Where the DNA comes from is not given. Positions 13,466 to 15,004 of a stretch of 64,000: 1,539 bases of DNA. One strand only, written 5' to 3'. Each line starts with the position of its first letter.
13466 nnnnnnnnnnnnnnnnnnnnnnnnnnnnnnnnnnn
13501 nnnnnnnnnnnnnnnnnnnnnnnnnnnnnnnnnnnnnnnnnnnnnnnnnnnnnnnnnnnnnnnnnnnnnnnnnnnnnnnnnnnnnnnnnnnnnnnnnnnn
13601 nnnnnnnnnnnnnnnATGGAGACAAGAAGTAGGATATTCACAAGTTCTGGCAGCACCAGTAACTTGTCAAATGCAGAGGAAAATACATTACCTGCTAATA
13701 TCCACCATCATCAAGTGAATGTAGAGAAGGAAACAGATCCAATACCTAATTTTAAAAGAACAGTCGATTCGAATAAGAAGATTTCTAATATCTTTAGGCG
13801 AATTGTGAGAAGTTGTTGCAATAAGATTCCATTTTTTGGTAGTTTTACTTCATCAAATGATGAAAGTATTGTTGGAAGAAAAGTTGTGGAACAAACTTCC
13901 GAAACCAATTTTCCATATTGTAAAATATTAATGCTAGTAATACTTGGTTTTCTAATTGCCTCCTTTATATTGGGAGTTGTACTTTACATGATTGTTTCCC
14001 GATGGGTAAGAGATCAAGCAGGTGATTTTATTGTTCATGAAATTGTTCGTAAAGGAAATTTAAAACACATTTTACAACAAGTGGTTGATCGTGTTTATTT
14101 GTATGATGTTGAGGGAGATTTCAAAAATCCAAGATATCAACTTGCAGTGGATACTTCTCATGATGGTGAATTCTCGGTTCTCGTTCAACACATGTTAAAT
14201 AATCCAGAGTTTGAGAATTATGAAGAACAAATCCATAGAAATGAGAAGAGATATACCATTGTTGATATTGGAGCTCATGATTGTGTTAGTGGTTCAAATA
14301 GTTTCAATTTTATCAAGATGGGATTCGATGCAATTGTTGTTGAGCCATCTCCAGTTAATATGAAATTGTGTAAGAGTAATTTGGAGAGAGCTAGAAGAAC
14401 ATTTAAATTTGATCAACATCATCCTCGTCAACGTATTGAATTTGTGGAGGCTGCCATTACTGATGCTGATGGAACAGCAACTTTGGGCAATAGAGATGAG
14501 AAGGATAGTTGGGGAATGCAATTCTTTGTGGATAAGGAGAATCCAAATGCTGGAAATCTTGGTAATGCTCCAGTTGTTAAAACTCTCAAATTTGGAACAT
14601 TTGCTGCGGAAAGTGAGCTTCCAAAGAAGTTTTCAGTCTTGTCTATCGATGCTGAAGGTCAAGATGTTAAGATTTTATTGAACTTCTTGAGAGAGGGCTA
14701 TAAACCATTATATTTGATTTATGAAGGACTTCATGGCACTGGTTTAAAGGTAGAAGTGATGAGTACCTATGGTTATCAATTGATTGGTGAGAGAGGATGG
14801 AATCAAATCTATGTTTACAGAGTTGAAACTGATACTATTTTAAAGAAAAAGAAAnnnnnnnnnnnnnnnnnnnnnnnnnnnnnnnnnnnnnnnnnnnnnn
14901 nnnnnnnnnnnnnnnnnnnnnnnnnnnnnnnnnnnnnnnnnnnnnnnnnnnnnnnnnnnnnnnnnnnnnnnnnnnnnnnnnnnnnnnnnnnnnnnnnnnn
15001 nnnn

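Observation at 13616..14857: Golgi-type (type II membrane) FkbM-family methyltransferase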

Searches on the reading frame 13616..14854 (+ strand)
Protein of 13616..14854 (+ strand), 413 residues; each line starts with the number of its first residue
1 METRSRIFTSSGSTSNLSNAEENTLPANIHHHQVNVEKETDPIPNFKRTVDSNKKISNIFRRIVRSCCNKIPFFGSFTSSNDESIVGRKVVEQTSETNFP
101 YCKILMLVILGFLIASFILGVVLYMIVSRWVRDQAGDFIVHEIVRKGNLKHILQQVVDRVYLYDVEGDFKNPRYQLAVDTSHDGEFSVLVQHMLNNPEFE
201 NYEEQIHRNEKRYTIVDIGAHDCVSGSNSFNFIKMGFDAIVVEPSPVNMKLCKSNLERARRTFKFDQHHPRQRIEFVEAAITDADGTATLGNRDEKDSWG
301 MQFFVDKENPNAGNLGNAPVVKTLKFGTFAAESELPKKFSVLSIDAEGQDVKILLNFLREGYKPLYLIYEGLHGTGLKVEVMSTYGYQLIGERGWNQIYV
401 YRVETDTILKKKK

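Call 4: search_protein_families(library=pfam, proteins=[window:13616-14854:+], max_evalue=1)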
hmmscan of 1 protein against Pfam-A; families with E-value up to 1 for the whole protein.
window:13616-14854:+ (413 aa): 1 family
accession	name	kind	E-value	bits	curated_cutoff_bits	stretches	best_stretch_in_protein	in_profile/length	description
PF05050.19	Methyltransf_21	-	1.8e-06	28.6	22.7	1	217-355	1-132/173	Methyltransferase FkbM domain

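Call 5: search_protein_families(library=ncbifam, proteins=[window:13616-14854:+], max_evalue=1)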
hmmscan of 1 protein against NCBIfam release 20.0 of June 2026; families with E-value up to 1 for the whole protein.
window:13616-14854:+ (413 aa): 2 families
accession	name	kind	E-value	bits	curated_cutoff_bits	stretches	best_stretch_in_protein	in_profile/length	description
TIGR01444.1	fkbM_fam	subfamily_domain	1.1e-07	32.4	37.7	1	214-359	1-128/143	FkbM family methyltransferase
TIGR03417.1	chol_sulfatase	equivalog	0.16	10.8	433.45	1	143-216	388-459/500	choline-sulfatase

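Call 6: search_solved_structures(query=window:13616-14854:+, max_evalue=10, show_alignments=2)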
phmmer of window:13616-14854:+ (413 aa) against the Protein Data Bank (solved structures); distinct sequences matched with E-value up to 10: 2.
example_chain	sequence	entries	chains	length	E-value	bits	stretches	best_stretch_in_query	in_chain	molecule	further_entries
4mdu_A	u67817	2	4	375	1.2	11.3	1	56-111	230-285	Annexin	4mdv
9qkn_A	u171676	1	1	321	1.2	11.3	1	50-109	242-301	Uridine kinase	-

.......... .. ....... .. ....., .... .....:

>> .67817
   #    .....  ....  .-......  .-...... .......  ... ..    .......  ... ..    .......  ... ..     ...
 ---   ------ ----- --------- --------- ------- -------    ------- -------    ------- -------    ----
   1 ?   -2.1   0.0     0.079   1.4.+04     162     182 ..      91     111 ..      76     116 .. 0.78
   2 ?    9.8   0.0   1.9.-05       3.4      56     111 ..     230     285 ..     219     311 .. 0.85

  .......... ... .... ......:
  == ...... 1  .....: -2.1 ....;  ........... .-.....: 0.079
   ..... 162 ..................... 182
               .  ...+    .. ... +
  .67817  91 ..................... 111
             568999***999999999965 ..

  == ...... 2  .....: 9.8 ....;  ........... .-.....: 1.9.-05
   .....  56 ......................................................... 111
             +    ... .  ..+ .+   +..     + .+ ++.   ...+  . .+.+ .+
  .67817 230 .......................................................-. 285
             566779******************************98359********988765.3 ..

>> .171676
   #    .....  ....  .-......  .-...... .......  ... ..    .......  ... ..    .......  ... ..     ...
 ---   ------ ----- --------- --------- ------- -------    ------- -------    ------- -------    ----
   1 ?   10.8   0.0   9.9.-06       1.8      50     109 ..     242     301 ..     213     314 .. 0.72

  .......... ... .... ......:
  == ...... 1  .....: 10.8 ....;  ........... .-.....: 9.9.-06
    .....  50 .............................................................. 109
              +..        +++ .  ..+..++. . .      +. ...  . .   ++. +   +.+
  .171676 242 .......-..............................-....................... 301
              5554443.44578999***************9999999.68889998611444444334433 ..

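Call 7: find_homologous_proteins(query=window:13616-14854:+, max_evalue=0.001)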
Query window:13616-14854:+ (413 aa): 3 proteins with E <= 0.001 among 3632 candidates.
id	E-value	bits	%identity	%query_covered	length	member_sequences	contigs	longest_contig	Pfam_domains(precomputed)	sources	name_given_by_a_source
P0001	3.4e-279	943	100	100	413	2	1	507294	PF05050.20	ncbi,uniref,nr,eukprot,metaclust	ncbi:predicted protein [Naegleria gruberi]|uniref:Predicted protein n=1 Tax=Naegleria gruberi TaxID=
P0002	2.4e-116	407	59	74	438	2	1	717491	PF05050.20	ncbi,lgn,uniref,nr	ncbi:hypothetical protein FDP41_003756 [Naegleria fowleri]|uniref:Methyltransferase FkbM domain-cont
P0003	7.1e-116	406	56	77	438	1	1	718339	PF05050.20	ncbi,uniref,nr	ncbi:hypothetical protein C9374_001591 [Naegleria lovaniensis]|uniref:Methyltransferase FkbM domain-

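Call 12: find_encoding_contigs(protein=P0001, flank=10000, max_places=3)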
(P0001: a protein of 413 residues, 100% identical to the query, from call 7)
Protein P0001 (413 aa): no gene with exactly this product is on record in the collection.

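Call 16: find_encoding_contigs(protein=P0002, flank=6000, max_places=3)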
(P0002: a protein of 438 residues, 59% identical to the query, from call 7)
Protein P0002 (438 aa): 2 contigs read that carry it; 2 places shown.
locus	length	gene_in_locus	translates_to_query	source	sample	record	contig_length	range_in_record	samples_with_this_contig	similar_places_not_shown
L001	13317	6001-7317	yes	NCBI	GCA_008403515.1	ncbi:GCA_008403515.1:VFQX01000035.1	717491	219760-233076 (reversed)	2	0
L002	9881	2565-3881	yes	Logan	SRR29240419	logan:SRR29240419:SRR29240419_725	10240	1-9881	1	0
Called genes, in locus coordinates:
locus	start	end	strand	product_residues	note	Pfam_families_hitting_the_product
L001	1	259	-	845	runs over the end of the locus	PF00082:Peptidase_S8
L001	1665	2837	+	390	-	-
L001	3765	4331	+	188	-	PF01246:Ribosomal_L24e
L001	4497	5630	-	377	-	PF00106:adh_short, PF08659:KR (faint), PF13561:adh_short_C2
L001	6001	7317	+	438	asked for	PF05050:Methyltransf_21 (weak)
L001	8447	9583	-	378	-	PF03851:UvdE, PF01261:AP_endonuc_2 (weak)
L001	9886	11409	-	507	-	PF14312:FG-GAP_2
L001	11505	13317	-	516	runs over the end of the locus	PF13621:Cupin_8, PF02373:JmjC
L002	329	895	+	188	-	PF01246:Ribosomal_L24e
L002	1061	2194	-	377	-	PF00106:adh_short, PF08659:KR (faint), PF13561:adh_short_C2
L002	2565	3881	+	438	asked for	PF05050:Methyltransf_21 (weak)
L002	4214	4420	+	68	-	-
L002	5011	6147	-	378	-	PF03851:UvdE, PF01261:AP_endonuc_2 (weak)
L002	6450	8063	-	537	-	PF14312:FG-GAP_2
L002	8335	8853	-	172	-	PF13621:Cupin_8, PF02373:JmjC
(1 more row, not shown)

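Call 21: predict_structure(alignment_id=A1)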
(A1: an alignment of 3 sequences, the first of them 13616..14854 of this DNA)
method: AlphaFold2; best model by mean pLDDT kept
length: 413 residues; sequences in the alignment: 3
mean_pLDDT: 38.1   pTM: 0.24
mean pLDDT of the five models: 38.1, 36.5, 35.8, 35.5, 33.7
residues with pLDDT >= 90: 0; 70-90: 23; 50-70: 50; < 50: 340
segments of 3 or more residues with pLDDT < 50: 1-58, 64-96, 134-353, 364-367, 370-377, 393-396, 405-413
pLDDT, mean of each block of 10 residues (from residue 1): 26 25 26 27 30 41 46 35 36 46 71 82 71 45 38 35 34 34 36 36 30 24 24 23 28 36 30 25 27 26 27 29 28 35 43 52 49 48 59 49 48 40
secondary structure, 60 per line:
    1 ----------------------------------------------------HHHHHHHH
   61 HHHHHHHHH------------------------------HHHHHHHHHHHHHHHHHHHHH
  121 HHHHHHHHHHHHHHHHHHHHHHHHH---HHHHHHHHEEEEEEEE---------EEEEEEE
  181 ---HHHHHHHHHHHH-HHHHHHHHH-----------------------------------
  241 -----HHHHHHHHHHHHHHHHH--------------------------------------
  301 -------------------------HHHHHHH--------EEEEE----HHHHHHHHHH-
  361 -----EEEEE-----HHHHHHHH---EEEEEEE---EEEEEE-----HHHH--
elements in order: H53-69 H100-145 H149-156 E157-164 E174-180 H184-195 H197-205 H246-262 H326-332 E341-345 H350-359 E366-370 H376-383 E387-393 E397-402 H408-411

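Call 24: search_protein_representatives(alignment_id=A1)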
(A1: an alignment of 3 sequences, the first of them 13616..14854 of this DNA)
Query: 3 sequences, 431 profile positions. Proteins with E-value up to 0.001 (for the whole library): 535; up to 1e-10: 59; up to 1e-30: 5. The best 150 are listed.
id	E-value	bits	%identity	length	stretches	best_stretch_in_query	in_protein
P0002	2.4e-257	870.2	-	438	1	1-431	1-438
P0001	5.4e-216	734.0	-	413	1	2-431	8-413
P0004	1.8e-86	307.2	-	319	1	93-418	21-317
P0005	2.3e-34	135.5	-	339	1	171-420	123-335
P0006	2.7e-31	125.4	-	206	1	211-417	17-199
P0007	5.1e-30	121.2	-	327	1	148-421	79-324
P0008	6.8e-29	117.5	-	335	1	116-421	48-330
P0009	5.5e-28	114.5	-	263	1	210-425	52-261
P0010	3.3e-27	111.9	-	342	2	335-420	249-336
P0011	9.5e-27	110.4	-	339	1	138-424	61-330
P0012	1.3e-26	109.9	-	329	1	208-420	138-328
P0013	1.6e-26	109.7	-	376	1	203-420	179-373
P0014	7.3e-26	107.5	-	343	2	322-417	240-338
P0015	1.4e-25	106.5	-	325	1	104-421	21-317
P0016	6.4e-25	104.4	-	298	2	330-423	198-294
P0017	1.5e-24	103.2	-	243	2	143-288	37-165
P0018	1.6e-24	103.1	-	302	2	96-256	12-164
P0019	1.7e-24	103.0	-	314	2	145-291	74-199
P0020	2.3e-24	102.5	-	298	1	208-417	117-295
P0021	5.6e-24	101.3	-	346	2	315-421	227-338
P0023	4.7e-21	91.6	-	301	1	143-393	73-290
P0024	8.4e-21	90.8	-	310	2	126-255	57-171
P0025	9.5e-19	84.0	-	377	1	137-417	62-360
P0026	9.6e-19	84.0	-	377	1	137-422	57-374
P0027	1.5e-18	83.4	-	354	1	189-419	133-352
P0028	1.8e-18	83.1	-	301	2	101-295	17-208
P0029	3.0e-17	79.1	-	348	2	172-254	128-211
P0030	3.2e-17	79.0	-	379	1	150-417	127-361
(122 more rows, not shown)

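Call 26: list_cluster_members(proteins=[P0004, P0005, P0007, P0010, P0011, P0013, P0018, P0019, P0025, P0030])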
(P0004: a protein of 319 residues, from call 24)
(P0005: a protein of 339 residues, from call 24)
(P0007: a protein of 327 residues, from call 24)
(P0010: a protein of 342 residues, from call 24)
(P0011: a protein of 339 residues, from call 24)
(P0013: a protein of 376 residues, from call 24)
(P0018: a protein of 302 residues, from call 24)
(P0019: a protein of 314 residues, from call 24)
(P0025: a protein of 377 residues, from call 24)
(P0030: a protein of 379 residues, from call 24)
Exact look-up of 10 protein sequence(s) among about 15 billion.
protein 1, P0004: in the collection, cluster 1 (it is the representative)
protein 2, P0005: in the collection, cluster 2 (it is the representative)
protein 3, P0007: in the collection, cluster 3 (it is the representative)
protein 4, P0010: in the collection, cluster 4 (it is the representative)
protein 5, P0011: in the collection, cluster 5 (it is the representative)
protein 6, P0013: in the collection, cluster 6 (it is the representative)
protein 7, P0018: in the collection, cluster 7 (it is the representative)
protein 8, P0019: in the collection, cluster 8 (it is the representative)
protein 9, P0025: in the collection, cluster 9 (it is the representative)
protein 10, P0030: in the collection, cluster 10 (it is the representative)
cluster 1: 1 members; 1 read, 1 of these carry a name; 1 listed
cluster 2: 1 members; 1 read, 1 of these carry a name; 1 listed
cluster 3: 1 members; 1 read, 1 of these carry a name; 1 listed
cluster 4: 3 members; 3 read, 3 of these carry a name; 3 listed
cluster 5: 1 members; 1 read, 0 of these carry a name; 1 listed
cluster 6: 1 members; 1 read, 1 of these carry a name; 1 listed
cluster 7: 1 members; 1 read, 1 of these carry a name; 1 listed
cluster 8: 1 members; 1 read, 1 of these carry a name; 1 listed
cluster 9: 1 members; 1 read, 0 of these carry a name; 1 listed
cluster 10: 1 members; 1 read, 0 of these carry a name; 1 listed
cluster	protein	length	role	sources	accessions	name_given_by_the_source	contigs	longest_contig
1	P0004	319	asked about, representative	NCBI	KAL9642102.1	hypothetical protein ABK040_007108 [Willaertia magna]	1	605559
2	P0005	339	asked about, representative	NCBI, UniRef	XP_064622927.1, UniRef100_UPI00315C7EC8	uncharacterized protein LOC135485115 [Lineus longissimus] | uncharacterized protein LOC135485115 n=1 Tax=Lineus longissimus TaxID=88925 ...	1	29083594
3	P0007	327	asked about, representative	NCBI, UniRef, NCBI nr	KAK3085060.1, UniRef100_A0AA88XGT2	hypothetical protein FSP39_023644 [Pinctada imbricata] | Methyltransferase FkbM domain-containing protein n=1 Tax=Pinctada imbricata TaxID=66713 ...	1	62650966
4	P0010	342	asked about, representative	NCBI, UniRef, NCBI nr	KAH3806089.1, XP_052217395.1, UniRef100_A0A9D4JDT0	uncharacterized protein LOC127835133 [Dreissena polymorpha] | Methyltransferase FkbM domain-containing protein n=1 Tax=Dreissena polymorpha TaxID=45954 ...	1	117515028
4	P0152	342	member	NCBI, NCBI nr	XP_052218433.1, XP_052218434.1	uncharacterized protein LOC127836053 [Dreissena polymorpha]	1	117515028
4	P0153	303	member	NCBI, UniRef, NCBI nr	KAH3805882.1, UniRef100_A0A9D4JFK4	hypothetical protein DPMN_134192 [Dreissena polymorpha] | Methyltransferase FkbM domain-containing protein n=2 Tax=Dreissena polymorpha TaxID=45954 ...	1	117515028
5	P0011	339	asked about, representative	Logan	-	-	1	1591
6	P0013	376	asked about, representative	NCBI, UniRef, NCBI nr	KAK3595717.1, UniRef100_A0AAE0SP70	hypothetical protein CHS0354_025339 [Potamilus streckersoni] | Methyltransferase FkbM domain-containing protein n=1 Tax=Potamilus streckersoni ...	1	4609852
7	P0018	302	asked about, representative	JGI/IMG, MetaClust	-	\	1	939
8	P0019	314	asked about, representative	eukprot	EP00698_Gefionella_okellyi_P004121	TRINITY_DN1385_c0_g1_i3.p1 TRINITY_DN1385_c0_g1~~TRINITY_DN1385_c0_g1_i3.p1 ORF ...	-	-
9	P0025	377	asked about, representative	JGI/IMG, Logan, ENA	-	-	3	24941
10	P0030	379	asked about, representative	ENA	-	-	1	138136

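Call 35: find_homologous_proteins(query=A2, max_evalue=0.00001)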
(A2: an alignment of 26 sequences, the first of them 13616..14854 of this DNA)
Query A2 (26 sequences) (413 aa, profile of the alignment): 23 proteins with E <= 0.00001 among 8000 candidates.
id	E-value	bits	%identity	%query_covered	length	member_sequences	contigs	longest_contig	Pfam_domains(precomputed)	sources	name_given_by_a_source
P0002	7.7e-93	330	59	74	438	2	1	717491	PF05050.20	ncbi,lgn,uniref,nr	ncbi:hypothetical protein FDP41_003756 [Naegleria fowleri]|uniref:Methyltransferase FkbM domain-cont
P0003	3.9e-90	321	56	77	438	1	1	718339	PF05050.20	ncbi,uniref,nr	ncbi:hypothetical protein C9374_001591 [Naegleria lovaniensis]|uniref:Methyltransferase FkbM domain-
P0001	2.8e-89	318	100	100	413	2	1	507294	PF05050.20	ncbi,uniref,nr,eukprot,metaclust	ncbi:predicted protein [Naegleria gruberi]|uniref:Predicted protein n=1 Tax=Naegleria gruberi TaxID=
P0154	1.7e-84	302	23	63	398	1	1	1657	PF05050.20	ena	-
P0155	3.1e-84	301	28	29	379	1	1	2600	PF05050.20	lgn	-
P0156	4.3e-84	301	23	63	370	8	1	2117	PF05050.20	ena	-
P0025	4.3e-84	301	23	63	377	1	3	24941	PF05050.20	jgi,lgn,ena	-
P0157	4.3e-84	301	23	63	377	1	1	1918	PF05050.20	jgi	-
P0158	2.1e-82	295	23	63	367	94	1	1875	PF05050.20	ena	-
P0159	4.3e-82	294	24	63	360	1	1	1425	PF05050.20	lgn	-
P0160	1.0e-81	293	23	63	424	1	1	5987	PF05050.20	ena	-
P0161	2.6e-81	292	23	63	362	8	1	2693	PF05050.20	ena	-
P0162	4.9e-81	291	22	63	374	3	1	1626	PF05050.20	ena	-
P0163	1.2e-78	283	23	63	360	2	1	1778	PF05050.20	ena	-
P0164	1.2e-55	207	25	43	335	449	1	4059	-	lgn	-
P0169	1.5e-14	72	25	48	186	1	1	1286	PF05050.20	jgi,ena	-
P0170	8.3e-13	67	22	29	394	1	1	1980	PF05050.20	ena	-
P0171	1.4e-11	63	23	46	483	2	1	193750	PF05050.20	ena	-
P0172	3.7e-10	58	31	12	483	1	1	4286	PF13489.13,PF13649.13,PF05050.20,PF08241.19,PF08242.19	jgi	jgi:hypothetical protein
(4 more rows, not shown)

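Call 37: find_homologous_proteins(query=A3, max_evalue=0.00001)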
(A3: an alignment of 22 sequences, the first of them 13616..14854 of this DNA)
Query A3 (22 sequences) (413 aa, profile of the alignment): 9 proteins with E <= 0.00001 among 8000 candidates.
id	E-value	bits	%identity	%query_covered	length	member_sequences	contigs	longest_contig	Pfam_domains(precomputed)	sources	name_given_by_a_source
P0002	2.7e-94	334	59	74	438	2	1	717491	PF05050.20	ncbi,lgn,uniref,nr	ncbi:hypothetical protein FDP41_003756 [Naegleria fowleri]|uniref:Methyltransferase FkbM domain-cont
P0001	4.9e-92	327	100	100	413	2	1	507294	PF05050.20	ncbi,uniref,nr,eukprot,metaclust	ncbi:predicted protein [Naegleria gruberi]|uniref:Predicted protein n=1 Tax=Naegleria gruberi TaxID=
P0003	6.5e-92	326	56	77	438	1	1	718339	PF05050.20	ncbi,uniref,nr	ncbi:hypothetical protein C9374_001591 [Naegleria lovaniensis]|uniref:Methyltransferase FkbM domain-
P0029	3.3e-76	275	29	55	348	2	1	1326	PF05050.20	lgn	-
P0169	2.3e-14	72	25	48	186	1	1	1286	PF05050.20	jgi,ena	-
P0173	6.0e-12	64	26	38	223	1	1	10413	PF05050.20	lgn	-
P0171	2.1e-11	62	23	46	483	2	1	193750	PF05050.20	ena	-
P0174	1.3e-9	56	25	37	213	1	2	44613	PF05050.20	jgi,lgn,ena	jgi:FkbM family methyltransferase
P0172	2.4e-9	55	31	12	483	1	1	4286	PF13489.13,PF13649.13,PF05050.20,PF08241.19,PF08242.19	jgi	jgi:hypothetical protein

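Call 39: list_cluster_members(proteins=[P0008, P0012, P0014, P0015, P0016, P0020, P0021, P0024, P0028, P0026])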
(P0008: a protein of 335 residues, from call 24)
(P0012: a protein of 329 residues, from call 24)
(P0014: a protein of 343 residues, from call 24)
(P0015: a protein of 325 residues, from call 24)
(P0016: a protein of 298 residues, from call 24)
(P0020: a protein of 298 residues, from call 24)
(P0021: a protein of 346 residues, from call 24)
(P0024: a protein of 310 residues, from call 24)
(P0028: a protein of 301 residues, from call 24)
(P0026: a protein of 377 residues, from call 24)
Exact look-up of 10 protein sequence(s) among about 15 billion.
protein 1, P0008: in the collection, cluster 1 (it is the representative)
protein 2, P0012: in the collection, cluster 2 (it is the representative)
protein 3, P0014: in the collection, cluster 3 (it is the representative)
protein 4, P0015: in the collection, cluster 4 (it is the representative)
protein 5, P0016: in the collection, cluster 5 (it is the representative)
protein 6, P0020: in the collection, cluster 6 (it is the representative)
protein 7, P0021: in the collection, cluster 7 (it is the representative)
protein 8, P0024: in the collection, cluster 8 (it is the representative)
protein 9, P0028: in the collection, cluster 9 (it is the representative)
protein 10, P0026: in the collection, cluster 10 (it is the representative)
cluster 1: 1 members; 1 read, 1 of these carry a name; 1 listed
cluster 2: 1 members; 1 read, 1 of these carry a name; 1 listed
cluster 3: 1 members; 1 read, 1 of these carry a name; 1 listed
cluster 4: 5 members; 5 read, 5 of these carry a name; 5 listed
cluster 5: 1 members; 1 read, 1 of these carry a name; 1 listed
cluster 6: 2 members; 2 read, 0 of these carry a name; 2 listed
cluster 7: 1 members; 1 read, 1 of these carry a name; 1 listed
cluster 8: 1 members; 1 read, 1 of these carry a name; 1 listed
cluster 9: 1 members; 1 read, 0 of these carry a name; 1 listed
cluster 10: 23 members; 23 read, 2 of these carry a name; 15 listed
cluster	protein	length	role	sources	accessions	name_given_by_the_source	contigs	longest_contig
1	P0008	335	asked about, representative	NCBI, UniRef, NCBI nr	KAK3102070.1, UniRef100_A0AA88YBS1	hypothetical protein FSP39_008533 [Pinctada imbricata] | Methyltransferase FkbM domain-containing protein n=1 Tax=Pinctada imbricata TaxID=66713 ...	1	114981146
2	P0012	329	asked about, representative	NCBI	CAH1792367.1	unnamed protein product, partial [Owenia fusiformis]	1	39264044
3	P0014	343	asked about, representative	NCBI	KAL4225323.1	hypothetical protein ACF0H5_016011 [Mactra antiquata]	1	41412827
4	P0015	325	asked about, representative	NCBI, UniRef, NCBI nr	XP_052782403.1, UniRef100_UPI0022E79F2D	uncharacterized protein LOC128218754 isoform X1 [Mya arenaria] | uncharacterized protein LOC128218754 isoform X1 n=2 Tax=Mya arenaria TaxID=6604 ...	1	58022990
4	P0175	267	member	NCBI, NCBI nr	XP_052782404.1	uncharacterized protein LOC128218754 isoform X2 [Mya arenaria]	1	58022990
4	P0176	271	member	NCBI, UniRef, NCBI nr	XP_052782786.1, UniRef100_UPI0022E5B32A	uncharacterized protein LOC128219014 isoform X2 [Mya arenaria] | uncharacterized protein LOC128219014 isoform X2 n=1 Tax=Mya arenaria TaxID=6604 ...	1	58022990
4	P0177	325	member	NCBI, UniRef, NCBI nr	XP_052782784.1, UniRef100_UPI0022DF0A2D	uncharacterized protein LOC128219014 isoform X1 [Mya arenaria] | uncharacterized protein LOC128219014 isoform X1 n=1 Tax=Mya arenaria TaxID=6604 ...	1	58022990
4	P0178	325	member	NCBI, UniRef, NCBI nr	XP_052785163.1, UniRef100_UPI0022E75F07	uncharacterized protein LOC128220706 [Mya arenaria] | uncharacterized protein LOC128220706 n=1 Tax=Mya arenaria TaxID=6604 RepID=UPI0022E75F07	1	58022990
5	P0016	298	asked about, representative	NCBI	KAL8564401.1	hypothetical protein ACOMHN_057423 [Nucella lapillus]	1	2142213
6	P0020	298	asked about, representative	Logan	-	-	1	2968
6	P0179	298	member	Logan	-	-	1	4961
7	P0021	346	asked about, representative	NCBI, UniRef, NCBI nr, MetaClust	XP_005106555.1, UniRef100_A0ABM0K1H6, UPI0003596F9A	uncharacterized protein LOC101862211 [Aplysia californica] | Uncharacterized protein LOC101862211 n=1 Tax=Aplysia californica TaxID=6500 ... | status=active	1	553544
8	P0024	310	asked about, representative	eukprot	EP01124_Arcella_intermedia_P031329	TRINITY_DN7047_c0_g1_i1.p1 TRINITY_DN7047_c0_g1~~TRINITY_DN7047_c0_g1_i1.p1 ORF ...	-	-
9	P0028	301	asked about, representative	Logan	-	-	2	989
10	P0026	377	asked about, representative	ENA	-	-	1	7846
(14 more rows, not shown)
